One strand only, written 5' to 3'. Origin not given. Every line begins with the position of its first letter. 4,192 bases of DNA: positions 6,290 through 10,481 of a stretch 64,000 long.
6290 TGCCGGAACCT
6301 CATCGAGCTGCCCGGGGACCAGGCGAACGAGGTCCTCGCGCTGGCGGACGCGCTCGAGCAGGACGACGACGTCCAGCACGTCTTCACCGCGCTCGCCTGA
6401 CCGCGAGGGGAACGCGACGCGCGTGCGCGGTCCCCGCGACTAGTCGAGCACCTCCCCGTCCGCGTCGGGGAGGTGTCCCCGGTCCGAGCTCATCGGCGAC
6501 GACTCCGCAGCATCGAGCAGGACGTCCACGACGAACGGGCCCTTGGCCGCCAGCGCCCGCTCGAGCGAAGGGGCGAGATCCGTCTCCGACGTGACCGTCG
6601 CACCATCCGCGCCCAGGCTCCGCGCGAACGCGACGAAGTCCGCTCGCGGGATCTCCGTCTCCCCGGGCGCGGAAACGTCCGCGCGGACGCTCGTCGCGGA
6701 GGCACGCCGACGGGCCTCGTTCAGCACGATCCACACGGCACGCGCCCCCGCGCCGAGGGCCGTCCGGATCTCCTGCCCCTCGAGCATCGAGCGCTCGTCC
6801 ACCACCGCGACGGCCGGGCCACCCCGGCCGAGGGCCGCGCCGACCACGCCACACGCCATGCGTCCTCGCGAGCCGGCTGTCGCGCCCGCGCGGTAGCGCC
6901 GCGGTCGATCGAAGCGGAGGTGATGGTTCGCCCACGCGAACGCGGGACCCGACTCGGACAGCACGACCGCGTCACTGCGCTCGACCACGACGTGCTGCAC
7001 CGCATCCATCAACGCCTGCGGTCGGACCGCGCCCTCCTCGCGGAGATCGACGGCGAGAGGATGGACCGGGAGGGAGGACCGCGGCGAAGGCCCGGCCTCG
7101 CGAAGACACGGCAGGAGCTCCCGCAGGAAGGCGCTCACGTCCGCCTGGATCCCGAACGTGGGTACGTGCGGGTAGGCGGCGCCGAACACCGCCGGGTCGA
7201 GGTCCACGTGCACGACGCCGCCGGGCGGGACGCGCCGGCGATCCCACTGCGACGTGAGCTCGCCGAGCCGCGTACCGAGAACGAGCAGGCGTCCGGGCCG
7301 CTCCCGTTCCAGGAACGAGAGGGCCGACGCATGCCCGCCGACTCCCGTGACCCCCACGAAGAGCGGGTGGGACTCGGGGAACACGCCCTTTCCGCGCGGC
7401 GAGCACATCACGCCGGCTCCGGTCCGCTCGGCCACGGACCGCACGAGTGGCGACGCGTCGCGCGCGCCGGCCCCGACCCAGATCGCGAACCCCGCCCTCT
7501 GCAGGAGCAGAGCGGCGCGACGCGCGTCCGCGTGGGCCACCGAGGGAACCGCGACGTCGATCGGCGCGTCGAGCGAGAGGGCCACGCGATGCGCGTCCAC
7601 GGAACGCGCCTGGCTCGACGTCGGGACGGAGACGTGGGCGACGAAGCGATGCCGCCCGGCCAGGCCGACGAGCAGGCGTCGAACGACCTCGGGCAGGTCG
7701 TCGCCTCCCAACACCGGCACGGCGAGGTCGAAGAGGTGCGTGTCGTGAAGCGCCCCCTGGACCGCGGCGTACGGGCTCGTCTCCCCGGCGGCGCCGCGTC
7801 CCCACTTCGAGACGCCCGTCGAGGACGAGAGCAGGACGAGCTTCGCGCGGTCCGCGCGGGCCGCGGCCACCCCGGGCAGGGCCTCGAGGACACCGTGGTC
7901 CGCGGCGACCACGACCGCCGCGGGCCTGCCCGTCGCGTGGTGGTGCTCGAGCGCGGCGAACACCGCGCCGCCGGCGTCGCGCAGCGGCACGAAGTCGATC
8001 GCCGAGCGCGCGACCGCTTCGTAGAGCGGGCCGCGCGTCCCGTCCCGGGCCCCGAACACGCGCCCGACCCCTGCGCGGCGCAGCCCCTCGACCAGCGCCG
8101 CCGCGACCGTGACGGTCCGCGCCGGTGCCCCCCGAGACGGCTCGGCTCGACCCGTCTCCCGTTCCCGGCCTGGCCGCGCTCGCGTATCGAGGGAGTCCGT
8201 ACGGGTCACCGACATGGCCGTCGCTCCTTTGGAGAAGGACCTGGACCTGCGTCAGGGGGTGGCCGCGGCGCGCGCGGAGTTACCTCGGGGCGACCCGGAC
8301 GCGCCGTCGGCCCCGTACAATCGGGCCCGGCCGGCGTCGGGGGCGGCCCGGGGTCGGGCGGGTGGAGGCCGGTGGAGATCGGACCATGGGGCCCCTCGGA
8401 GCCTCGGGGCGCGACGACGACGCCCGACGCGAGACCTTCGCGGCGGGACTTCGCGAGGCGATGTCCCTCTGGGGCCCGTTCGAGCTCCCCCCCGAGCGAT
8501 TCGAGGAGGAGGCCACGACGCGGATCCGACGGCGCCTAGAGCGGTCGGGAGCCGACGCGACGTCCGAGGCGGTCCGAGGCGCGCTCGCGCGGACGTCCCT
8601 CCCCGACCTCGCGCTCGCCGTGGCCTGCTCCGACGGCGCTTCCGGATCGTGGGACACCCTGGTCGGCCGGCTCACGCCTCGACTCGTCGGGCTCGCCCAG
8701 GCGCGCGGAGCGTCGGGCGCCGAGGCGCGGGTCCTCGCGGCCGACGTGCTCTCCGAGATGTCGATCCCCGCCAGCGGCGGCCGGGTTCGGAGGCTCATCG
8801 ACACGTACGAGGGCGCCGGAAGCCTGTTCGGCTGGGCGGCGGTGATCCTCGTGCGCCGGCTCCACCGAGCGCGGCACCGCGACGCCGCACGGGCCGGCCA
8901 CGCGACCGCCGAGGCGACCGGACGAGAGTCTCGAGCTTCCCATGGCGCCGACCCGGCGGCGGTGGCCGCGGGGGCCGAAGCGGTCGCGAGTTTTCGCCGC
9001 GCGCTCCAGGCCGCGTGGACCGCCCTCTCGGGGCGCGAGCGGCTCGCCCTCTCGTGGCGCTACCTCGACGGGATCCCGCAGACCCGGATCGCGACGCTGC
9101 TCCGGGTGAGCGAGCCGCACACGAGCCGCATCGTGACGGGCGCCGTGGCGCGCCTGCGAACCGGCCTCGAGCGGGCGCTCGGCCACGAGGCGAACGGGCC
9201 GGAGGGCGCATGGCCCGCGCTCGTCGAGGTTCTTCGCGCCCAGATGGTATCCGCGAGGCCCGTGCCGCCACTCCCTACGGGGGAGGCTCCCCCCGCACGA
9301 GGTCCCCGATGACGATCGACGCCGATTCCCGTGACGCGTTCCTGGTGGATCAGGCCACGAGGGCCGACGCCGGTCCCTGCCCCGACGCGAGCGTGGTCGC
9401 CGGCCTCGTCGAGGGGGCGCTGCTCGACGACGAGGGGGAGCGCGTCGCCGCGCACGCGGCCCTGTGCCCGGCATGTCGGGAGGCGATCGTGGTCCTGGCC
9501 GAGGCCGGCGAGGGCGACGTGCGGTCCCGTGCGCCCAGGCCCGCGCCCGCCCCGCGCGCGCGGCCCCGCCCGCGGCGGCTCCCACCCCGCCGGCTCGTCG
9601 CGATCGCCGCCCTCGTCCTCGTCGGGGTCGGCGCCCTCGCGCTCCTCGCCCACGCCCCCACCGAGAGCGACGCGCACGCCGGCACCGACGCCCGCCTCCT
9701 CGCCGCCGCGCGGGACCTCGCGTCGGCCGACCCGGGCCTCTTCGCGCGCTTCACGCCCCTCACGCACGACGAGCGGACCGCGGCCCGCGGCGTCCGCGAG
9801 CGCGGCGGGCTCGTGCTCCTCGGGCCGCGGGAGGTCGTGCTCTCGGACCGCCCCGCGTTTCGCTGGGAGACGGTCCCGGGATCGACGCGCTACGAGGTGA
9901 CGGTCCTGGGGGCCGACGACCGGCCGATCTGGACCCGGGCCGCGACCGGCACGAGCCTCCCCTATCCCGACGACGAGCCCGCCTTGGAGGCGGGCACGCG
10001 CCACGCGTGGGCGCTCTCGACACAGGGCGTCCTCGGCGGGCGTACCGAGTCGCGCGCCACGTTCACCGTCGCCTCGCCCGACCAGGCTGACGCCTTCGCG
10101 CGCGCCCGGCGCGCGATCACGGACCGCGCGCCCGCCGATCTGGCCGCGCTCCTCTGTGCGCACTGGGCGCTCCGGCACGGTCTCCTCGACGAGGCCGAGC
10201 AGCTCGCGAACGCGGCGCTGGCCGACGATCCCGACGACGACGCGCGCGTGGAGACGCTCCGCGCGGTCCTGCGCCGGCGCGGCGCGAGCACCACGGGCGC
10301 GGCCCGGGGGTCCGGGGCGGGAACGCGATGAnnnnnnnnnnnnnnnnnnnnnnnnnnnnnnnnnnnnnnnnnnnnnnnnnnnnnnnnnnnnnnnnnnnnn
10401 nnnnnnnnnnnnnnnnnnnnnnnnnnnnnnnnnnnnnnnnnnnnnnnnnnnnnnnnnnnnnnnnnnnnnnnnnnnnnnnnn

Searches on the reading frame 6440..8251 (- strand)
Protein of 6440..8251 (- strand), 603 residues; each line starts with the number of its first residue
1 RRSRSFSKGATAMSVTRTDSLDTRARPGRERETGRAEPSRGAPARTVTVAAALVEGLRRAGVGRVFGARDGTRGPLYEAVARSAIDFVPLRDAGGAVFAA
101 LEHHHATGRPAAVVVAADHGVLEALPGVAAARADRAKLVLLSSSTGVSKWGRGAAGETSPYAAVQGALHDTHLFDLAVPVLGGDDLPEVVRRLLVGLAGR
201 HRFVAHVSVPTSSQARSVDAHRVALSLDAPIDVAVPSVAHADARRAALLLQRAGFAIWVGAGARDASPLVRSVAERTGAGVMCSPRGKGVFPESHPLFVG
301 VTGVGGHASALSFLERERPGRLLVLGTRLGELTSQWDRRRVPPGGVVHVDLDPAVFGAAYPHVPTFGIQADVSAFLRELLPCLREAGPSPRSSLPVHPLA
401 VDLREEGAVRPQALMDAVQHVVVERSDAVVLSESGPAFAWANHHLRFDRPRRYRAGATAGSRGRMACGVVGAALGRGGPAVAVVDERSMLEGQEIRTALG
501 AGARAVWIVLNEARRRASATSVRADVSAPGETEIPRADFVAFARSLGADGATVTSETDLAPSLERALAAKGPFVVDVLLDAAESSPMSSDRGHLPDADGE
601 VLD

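Call 74: search_protein_families(library=pfam, proteins=[window:6440-8251:-], max_evalue=0.00001)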
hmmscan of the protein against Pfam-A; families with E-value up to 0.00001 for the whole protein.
window:6440-8251:- (603 aa): 3 families
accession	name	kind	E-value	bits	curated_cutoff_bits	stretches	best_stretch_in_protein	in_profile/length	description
PF00205.28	TPP_enzyme_M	-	8.6e-23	81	30.4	1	246-379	5-137/137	Thiamine pyrophosphate enzyme, central domain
PF02776.23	TPP_enzyme_N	-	5.4e-20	71.8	26.8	1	48-156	2-111/119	Thiamine pyrophosphate enzyme, N-terminal TPP binding domain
PF02775.26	TPP_enzyme_C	-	4.5e-14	52.9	21.9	1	437-577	5-151/151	Thiamine pyrophosphate enzyme, C-terminal TPP binding domain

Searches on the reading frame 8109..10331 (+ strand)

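Call 5: search_protein_families(library=pfam, proteins=[window:8109-10331:+], max_evalue=0.01)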
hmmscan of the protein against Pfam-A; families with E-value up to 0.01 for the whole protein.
window:8109-10331:+ (740 aa): 1 family
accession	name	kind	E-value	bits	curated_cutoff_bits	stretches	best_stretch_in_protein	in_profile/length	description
PF13490.11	zf-HC2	-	0.0088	16.6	22.2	0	434-457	12-35/35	Putative zinc-finger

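Call 6: search_protein_families(library=ncbifam, proteins=[window:8109-10331:+], max_evalue=10)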
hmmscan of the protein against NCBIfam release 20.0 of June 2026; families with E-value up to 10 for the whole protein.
window:8109-10331:+ (740 aa): 1 family
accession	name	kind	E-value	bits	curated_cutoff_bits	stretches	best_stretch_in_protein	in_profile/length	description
NF047648.1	MIGRI_fam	equivalog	0.068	13.4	28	1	494-515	32-53/55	protein MIGRI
